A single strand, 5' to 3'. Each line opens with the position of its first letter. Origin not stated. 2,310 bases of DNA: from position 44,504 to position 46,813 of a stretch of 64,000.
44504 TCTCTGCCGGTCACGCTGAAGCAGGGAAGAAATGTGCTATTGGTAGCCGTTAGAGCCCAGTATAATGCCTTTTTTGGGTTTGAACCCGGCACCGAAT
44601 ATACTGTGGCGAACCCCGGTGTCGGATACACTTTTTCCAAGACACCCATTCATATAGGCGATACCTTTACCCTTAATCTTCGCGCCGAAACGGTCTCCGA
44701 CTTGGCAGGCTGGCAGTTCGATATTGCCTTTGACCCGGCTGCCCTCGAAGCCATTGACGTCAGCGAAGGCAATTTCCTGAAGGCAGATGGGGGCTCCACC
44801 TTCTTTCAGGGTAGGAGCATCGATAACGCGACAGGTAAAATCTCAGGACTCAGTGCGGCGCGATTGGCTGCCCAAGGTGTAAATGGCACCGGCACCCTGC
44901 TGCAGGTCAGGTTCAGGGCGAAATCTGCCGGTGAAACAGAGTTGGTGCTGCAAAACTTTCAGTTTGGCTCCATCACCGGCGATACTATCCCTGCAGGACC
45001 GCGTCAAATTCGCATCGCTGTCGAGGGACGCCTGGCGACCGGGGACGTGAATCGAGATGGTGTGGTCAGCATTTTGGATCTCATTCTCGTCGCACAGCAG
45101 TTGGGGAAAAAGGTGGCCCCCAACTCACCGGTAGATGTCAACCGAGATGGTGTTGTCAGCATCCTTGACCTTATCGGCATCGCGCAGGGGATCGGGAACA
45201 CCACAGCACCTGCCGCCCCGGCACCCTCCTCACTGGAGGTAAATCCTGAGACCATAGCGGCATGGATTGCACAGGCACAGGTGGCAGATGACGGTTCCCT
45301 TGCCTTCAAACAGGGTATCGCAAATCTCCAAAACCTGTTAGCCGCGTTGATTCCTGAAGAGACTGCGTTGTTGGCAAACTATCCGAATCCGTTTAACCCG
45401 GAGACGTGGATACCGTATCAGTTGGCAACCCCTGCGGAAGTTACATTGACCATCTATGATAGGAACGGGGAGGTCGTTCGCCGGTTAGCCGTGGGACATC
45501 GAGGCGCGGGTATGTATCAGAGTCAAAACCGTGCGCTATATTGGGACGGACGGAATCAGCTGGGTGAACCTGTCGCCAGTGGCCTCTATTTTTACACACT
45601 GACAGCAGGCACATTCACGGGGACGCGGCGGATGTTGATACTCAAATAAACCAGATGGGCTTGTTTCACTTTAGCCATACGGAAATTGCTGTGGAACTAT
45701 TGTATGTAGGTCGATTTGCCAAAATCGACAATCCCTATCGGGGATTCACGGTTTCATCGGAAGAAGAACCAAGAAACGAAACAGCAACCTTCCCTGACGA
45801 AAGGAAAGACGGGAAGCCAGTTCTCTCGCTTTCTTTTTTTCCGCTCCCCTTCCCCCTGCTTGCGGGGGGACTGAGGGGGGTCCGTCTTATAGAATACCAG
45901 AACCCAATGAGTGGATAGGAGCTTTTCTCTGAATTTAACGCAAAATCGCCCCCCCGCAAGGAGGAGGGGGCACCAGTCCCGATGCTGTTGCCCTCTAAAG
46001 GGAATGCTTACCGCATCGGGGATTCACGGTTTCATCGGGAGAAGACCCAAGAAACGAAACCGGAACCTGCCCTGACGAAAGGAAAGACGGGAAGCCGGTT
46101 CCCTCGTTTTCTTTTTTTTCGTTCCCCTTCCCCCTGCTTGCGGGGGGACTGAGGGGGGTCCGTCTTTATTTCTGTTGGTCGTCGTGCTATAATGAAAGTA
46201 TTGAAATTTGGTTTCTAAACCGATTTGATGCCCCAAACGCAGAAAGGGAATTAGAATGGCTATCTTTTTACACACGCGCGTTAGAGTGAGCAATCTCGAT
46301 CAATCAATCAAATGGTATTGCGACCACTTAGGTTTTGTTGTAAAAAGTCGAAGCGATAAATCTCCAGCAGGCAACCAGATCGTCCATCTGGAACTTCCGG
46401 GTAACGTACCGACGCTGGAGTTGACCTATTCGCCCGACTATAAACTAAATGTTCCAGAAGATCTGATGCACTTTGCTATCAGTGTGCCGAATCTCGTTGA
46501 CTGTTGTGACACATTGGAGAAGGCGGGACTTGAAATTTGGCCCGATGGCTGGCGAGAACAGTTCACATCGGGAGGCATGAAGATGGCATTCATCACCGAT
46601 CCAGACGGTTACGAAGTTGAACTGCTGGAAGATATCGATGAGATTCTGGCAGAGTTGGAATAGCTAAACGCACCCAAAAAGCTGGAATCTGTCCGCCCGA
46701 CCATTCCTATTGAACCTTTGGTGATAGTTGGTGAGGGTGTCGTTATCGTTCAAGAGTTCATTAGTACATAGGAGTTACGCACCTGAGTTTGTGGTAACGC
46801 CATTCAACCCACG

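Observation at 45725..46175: Tandem Y-Z repeats: candidate small structured RNAs with intrinsic terminators downstream of the giant T9SS protein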

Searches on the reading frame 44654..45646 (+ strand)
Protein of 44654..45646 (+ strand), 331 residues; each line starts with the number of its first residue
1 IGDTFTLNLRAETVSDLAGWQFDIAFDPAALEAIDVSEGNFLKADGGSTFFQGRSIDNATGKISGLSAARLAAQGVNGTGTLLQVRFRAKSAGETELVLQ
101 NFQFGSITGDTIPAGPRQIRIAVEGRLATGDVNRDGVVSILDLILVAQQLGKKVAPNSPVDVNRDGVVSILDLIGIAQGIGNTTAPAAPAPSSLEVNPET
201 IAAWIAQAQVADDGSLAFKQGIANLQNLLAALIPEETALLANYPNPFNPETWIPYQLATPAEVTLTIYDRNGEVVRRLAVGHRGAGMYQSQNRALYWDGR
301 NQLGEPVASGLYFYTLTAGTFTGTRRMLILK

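Call 27: find_homologous_proteins(query=window:44654-45646:+, max_evalue=0.00001)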
Query window:44654-45646:+ (331 aa): 6065 proteins with E <= 0.00001 among 8000 candidates; the best 120 are listed.
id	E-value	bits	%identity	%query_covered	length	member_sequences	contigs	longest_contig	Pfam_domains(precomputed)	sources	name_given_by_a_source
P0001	2.1e-172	591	81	100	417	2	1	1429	PF00404.25,PF00963.25,PF18962.8,PF13860.13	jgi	-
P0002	1.1e-170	585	81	100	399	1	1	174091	PF00404.25,PF00963.25,PF18962.8,PF13860.13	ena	-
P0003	9.7e-169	579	79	100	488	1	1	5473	PF00404.25,PF07635.17,PF00963.25,PF13860.13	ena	-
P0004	2.4e-168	578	80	100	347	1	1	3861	PF00404.25,PF00963.25,PF18962.8,PF13860.13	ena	-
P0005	1.5e-166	572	80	100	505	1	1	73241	PF00404.25,PF00963.25,PF18962.8,PF13860.13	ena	-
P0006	7.9e-166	569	78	100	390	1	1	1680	PF00404.25,PF00963.25,PF18962.8,PF13860.13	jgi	-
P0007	2.3e-165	568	79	100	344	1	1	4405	PF00404.25,PF00963.25,PF18962.8,PF13860.13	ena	-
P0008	2.9e-165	567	78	100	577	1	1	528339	PF00404.25,PF00963.25,PF18962.8,PF12799.14,PF13860.13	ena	-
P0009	7.8e-165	566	79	100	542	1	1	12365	PF00404.25,PF00963.25,PF18962.8,PF13860.13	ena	-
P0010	2.2e-164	564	78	100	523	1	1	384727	PF00404.25,PF00963.25,PF13860.13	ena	-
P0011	3.2e-164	564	77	100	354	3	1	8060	PF00404.25,PF00963.25,PF13860.13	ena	-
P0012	3.2e-163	561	79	100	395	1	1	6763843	PF00404.25,PF00963.25,PF18962.8,PF13860.13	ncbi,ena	-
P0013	5.5e-163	560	77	100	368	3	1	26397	PF00404.25,PF00963.25,PF13860.13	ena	-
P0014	1.2e-162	559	78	100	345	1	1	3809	PF00404.25,PF00963.25,PF18962.8,PF13860.13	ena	-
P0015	1.3e-161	555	77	100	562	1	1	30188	PF00404.25,PF00963.25,PF13860.13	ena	-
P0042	8.0e-158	543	75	100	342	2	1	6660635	PF00404.25,PF00963.25,PF18962.8,PF13860.13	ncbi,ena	-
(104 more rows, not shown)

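Call 28: find_encoding_contigs(protein=P0012, flank=10000, max_places=10)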
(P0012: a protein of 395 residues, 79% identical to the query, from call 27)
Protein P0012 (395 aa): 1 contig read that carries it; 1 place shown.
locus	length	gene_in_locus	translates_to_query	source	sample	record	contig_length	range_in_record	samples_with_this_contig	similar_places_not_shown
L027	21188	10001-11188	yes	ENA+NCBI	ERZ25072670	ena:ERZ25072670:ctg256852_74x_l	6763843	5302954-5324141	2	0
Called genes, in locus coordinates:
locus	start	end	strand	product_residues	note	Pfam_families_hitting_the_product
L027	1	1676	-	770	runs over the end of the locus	PF01315:Ald_Xan_dh_C, PF02738:MoCoBD_1, PF20256:MoCoBD_2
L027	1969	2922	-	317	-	PF17728:BsuBI_PstI_RE_N, PF06616:BsuBI_PstI_RE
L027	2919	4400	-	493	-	PF07669:Eco57I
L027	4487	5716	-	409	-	PF13378:MR_MLE_C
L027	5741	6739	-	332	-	PF00246:Peptidase_M14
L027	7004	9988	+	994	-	PF07635:PSCyt1 (weak), PF13442:Cytochrome_CBB3 (faint), PF23952:LRR_EndoS (faint), PF23598:LRR_14 (faint), PF12799:LRR_4 (weak), PF13855:LRR_8 (weak)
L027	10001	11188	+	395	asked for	PF00963:Cohesin, PF00404:Dockerin_1, PF18962:Por_Secre_tail (faint), PF13860:FlgD_ig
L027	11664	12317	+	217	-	PF01048:PNP_UDP_1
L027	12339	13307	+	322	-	PF02558:ApbA, PF08546:ApbA_C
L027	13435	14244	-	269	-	PF05721:PhyH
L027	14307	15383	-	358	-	PF00389:2-Hacid_dh (weak), PF02826:2-Hacid_dh_C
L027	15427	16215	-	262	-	PF05721:PhyH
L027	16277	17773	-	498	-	PF00251:Glyco_hydro_32N, PF08244:Glyco_hydro_32C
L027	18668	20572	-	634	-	PF16177:ACAS_N, PF00501:AMP-binding, PF13193:AMP-binding_C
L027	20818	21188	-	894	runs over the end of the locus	PF08433:KTI12 (weak), PF13671:AAA_33, PF00149:Metallophos, PF16542:PNKP_ligase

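Call 29: find_encoding_contigs(protein=P0042, flank=10000, max_places=10)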
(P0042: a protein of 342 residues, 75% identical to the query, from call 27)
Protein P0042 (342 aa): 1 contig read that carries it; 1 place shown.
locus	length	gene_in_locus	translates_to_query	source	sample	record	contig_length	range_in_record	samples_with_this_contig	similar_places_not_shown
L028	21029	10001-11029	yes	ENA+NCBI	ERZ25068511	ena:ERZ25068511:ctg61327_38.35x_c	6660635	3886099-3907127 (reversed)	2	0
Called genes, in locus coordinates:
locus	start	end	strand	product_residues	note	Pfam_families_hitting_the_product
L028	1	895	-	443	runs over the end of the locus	PF08245:Mur_ligase_M, PF27239:FOL3_C, PF02875:Mur_ligase_C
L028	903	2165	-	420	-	PF00464:SHMT, PF01212:Beta_elim_lyase (faint)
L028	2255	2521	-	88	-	-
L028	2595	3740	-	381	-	PF07719:TPR_2 (faint), PF13181:TPR_8 (faint), PF00089:Trypsin, PF13365:Trypsin_2, PF13414:TPR_11 (weak), PF13432:TPR_16 (weak), PF00515:TPR_1 (weak), PF13414:TPR_11 (weak), +2 more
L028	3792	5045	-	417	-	PF13546:DDE_5, PF01609:DDE_Tnp_1, PF13701:DDE_Tnp_1_4 (weak)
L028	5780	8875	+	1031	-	PF07635:PSCyt1 (faint), PF23211:LRR_LRWD1 (faint), PF23952:LRR_EndoS (faint), PF12799:LRR_4, PF13855:LRR_8 (weak), PF12799:LRR_4 (weak)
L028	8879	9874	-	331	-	PF13546:DDE_5, PF01609:DDE_Tnp_1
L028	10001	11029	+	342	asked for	PF00963:Cohesin, PF00404:Dockerin_1, PF18962:Por_Secre_tail (faint), PF13860:FlgD_ig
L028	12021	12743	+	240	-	PF03328:HpcH_HpaI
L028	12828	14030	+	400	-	-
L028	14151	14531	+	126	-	PF08332:CaMKII_AD (weak), PF13474:SnoaL_3, PF12680:SnoaL_2 (weak)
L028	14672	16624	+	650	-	PF01663:Phosphodiest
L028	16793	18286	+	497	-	PF00478:IMPDH, PF00571:CBS, PF03060:NMO, PF01070:FMN_dh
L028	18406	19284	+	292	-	PF05721:PhyH (faint)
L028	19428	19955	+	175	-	PF13183:Fer4_8 (faint), PF13534:Fer4_17 (faint), PF14697:Fer4_21 (faint), PF12797:Fer4_2 (faint), PF12838:Fer4_7, PF13187:Fer4_9 (weak), PF13237:Fer4_10, PF00037:Fer4, +2 more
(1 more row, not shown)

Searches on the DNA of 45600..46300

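Call 5: search_rna_families(source=window, start=45600, end=46300, threshold=evalue, max_evalue=10, show_alignments=3)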
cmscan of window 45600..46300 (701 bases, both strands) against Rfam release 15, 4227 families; matches with E-value up to 10: 5.
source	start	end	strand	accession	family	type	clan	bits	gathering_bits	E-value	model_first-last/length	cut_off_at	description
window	46168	46207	-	RF01332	CRISPR-DR19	Gene; CRISPR;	-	16.1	40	8.1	1-37/37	no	CRISPR RNA direct repeat element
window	46055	46130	-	RF00382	DnaX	Cis-reg; frameshift_element;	-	12.5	35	5.5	1-65/65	no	DnaX ribosomal frameshifting element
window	45943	46065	-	RF02344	ar14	Gene; sRNA;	-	12.3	58.8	9.8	1-123/123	no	Alphaproteobacterial ar14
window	45928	46036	-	RF02115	FAM13A-AS1_2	Gene; lncRNA;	-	12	38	7.5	1-110/110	no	FAM13A antisense RNA 1 conserved region 2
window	45730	45840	-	RF01906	HOTAIR_3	Gene; lncRNA;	-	11.3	80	8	1-98/98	no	HOTAIR conserved region 3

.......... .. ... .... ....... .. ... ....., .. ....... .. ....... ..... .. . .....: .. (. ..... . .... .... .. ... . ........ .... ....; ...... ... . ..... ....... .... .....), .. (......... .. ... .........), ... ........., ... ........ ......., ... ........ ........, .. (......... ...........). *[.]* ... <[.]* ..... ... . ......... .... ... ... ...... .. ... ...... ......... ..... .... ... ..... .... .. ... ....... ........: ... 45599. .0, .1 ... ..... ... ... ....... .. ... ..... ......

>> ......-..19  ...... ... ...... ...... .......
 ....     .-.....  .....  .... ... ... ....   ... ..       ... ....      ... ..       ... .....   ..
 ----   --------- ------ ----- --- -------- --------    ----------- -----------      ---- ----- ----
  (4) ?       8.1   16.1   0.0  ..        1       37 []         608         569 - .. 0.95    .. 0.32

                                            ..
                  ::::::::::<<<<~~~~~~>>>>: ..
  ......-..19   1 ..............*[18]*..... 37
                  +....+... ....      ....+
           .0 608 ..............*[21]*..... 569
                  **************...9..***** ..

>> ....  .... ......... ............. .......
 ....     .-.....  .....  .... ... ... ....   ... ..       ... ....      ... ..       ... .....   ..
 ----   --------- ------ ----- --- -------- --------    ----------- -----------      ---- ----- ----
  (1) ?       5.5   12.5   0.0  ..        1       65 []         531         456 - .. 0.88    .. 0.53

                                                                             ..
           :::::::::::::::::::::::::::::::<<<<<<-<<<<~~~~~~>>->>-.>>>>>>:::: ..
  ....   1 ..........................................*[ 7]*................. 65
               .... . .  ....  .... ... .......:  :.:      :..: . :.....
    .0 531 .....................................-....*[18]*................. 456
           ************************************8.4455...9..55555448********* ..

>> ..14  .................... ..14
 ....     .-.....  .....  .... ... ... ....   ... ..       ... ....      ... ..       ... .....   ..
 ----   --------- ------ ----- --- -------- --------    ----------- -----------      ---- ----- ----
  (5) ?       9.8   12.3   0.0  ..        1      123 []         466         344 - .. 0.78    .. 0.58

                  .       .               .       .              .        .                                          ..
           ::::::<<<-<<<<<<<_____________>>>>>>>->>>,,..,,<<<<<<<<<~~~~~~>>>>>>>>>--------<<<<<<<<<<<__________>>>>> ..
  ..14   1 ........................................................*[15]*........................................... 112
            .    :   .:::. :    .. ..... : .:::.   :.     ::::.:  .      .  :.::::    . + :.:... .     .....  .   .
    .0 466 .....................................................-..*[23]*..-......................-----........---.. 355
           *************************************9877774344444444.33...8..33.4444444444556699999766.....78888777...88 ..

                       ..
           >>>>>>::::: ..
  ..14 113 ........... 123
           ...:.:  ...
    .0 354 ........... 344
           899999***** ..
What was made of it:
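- On Small RNA gene / described RNA family: Only chance-level hits (E of 5 or more) in 45600-46300 (call 5).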

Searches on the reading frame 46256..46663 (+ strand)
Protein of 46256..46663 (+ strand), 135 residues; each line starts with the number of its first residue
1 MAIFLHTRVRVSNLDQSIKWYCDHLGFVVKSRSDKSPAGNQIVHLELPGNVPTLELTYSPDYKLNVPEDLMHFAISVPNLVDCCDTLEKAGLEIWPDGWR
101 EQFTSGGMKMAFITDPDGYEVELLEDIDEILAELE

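Call 15: find_encoding_contigs(protein=window:46256-46663:+, flank=10000, max_places=10)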
Protein window:46256-46663:+ (135 aa): 3 contigs read that carry it; 2 places shown.
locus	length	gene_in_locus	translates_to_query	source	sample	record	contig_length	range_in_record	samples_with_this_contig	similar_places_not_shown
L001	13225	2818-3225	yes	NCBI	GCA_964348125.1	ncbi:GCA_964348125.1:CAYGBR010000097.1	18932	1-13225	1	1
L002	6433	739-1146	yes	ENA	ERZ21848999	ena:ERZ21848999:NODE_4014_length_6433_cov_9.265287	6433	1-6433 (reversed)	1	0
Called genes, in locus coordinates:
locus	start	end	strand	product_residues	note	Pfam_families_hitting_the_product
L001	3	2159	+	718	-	?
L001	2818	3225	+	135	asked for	PF00903:Glyoxalase, PF13669:Glyoxalase_4 (weak)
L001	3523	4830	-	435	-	PF07690:MFS_1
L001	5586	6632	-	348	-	PF01408:GFO_IDH_MocA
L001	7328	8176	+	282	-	PF01325:Fe_dep_repress, PF02742:Fe_dep_repr_C, PF04023:FeoA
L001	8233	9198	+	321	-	PF01297:ZnuA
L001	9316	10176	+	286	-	PF00005:ABC_tran, PF02463:SMC_N (faint), PF13304:AAA_21 (weak)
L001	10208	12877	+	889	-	PF13860:FlgD_ig (weak)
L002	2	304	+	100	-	?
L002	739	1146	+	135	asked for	PF00903:Glyoxalase, PF13669:Glyoxalase_4 (weak)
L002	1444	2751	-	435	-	PF07690:MFS_1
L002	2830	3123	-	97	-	-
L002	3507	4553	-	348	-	PF01408:GFO_IDH_MocA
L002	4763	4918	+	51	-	-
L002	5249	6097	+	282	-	PF01325:Fe_dep_repress, PF02742:Fe_dep_repr_C, PF04023:FeoA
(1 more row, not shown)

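Call 16: search_protein_families(library=pfam, proteins=[window:46256-46663:+])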
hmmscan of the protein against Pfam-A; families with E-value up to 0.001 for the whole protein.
window:46256-46663:+ (135 aa): 2 families
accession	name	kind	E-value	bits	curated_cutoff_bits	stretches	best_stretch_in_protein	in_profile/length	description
PF00903.31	Glyoxalase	-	4.6e-18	66.2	20.6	1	4-123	2-121/121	Glyoxalase/Bleomycin resistance protein/Dioxygenase superfamily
PF13669.12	Glyoxalase_4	-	1.5e-09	38.5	27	1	6-112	2-109/109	Glyoxalase/Bleomycin resistance protein/Dioxygenase superfamily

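Call 41: list_cluster_members(proteins=[P0121, window:46256-46660:+, window:46964-48268:-, P0127, P0123, P0002])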
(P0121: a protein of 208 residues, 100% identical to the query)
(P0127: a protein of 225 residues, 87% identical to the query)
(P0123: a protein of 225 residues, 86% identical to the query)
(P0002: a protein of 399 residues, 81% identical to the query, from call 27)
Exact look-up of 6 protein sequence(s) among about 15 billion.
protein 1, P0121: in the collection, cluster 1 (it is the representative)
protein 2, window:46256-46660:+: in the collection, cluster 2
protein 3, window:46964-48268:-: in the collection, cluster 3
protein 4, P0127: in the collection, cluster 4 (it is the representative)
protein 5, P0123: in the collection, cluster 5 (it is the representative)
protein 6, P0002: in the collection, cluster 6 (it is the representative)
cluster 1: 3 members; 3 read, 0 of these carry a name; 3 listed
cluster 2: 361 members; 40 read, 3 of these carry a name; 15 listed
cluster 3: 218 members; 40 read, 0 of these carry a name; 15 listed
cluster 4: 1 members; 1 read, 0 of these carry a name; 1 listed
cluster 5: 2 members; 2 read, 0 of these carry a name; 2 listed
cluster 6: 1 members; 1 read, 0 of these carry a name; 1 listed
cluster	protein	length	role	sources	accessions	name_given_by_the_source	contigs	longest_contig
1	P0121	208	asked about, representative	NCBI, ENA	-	-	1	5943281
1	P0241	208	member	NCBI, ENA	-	-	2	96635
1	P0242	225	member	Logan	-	-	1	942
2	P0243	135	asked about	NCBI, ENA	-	-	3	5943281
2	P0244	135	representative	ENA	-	-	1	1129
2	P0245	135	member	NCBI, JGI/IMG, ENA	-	lactoylglutathione lyase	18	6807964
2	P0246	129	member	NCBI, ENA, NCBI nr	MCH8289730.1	VOC family protein [Candidatus Poribacteria bacterium]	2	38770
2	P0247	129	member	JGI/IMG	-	lactoylglutathione lyase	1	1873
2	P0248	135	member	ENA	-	-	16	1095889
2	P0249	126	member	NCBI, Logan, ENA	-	-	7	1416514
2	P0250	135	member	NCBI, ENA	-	-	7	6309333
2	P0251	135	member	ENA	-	-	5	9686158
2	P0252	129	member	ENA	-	-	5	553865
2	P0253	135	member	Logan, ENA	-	-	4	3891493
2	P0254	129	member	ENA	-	-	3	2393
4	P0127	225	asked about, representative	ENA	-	-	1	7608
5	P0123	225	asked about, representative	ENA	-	-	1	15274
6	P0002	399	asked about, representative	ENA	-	-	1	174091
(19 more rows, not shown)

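Call 72: search_protein_families(library=ncbifam, proteins=[window:46256-46663:+], max_evalue=0.001)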
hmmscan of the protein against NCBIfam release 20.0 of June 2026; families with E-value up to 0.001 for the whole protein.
window:46256-46663:+ (135 aa): 9 families
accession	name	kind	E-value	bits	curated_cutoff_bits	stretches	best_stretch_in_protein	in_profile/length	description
NF050074.1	glyox_I_GloA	exception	1e-17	64.4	165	1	4-124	2-120/121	lactoylglutathione lyase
TIGR00068.2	glyox_I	equivalog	8.6e-16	58.1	120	1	4-126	2-140/143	lactoylglutathione lyase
NF007629.0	PRK10291.1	equivalog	1.1e-11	44.7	246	1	4-128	3-128/135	lactoylglutathione lyase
NF050075.1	SMU1112c_YaeR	equivalog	6.3e-09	36.1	140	1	6-125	6-125/125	SMU1112c/YaeR family gloxylase I-like metalloprotein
NF000496.2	Fos_GSH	equivalog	4.3e-05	23.6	180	1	6-123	7-114/136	fosfomycin resistance glutathione transferase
NF000221.4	FosA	exception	0.00011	22.1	250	1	6-123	7-114/137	FosA family fosfomycin resistance glutathione transferase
NF008551.0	PRK11478.1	equivalog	0.00062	20.2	148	1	8-125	11-128/129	VOC family protein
NF032892.0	fosA7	exception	0.00079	19.5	305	0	6-123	7-114/140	FosA7 family fosfomycin resistance glutathione transferase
NF040540.1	fosA5_fam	exception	0.00093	19.3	310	0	6-123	7-114/139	FosA5 family fosfomycin resistance glutathione transferase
